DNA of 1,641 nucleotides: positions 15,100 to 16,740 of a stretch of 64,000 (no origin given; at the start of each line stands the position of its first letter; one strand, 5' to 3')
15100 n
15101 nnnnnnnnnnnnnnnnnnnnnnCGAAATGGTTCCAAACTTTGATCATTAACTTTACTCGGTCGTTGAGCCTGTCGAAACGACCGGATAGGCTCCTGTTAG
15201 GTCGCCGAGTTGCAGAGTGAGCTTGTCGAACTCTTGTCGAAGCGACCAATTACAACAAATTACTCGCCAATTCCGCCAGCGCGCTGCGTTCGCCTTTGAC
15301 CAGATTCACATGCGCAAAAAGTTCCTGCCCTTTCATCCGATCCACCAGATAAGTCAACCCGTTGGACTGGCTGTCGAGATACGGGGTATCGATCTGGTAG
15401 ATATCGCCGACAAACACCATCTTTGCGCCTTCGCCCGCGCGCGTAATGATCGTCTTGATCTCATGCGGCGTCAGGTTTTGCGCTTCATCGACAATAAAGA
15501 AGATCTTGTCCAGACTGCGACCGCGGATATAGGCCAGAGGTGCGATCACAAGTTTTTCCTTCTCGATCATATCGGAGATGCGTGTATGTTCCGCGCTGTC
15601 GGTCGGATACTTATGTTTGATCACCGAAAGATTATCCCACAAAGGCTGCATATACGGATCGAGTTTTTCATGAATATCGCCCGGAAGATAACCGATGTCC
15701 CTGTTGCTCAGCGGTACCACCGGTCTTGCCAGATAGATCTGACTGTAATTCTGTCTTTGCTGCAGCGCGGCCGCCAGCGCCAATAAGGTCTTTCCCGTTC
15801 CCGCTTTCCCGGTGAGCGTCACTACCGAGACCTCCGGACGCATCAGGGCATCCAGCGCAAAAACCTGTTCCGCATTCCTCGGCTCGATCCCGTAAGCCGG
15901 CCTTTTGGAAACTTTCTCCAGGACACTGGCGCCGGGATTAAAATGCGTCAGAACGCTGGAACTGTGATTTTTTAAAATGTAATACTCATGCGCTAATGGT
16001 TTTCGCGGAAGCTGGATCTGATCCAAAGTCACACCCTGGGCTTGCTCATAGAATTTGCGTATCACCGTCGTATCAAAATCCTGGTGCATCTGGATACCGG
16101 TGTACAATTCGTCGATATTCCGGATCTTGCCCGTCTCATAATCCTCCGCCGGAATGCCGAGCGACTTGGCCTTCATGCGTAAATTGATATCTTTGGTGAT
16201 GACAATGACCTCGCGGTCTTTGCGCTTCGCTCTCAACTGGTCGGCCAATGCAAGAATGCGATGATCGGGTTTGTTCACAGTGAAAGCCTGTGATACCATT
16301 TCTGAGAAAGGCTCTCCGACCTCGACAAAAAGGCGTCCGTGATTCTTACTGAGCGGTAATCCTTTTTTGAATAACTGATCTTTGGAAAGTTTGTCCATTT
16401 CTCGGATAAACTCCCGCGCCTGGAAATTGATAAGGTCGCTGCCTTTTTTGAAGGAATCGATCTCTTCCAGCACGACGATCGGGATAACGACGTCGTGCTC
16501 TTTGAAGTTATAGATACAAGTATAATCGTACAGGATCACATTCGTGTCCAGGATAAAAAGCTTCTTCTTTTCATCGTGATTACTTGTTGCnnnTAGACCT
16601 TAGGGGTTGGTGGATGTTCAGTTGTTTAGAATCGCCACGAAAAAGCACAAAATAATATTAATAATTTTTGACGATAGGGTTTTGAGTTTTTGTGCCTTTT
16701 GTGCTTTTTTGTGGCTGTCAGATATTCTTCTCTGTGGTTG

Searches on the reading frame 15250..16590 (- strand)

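Call 36: search_protein_families(library=pfam, proteins=[window:15250-16590:-], max_evalue=0.001)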
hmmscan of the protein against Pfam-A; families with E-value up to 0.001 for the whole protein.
window:15250-16590:- (446 aa): 6 families
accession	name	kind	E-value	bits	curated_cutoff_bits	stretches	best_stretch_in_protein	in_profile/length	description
PF02562.22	PhoH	-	3.3e-50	170.9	27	1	235-431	2-187/205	PhoH-like protein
PF13638.12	PIN_4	-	2.6e-35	122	21.9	1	12-152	1-132/132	PIN domain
PF13604.12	AAA_30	-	1.2e-08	35.4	27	0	239-288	3-53/191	AAA domain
PF13245.12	AAA_19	-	1.6e-06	28.7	25.1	0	354-400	83-129/134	AAA domain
PF13401.12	AAA_22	-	3.6e-06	27.8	27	1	256-395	7-122/130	AAA domain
PF09848.15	SLFN-g3_helicase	-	0.0002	21.2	24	0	255-375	2-93/354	Schlafen group 3, DNA/RNA helicase domain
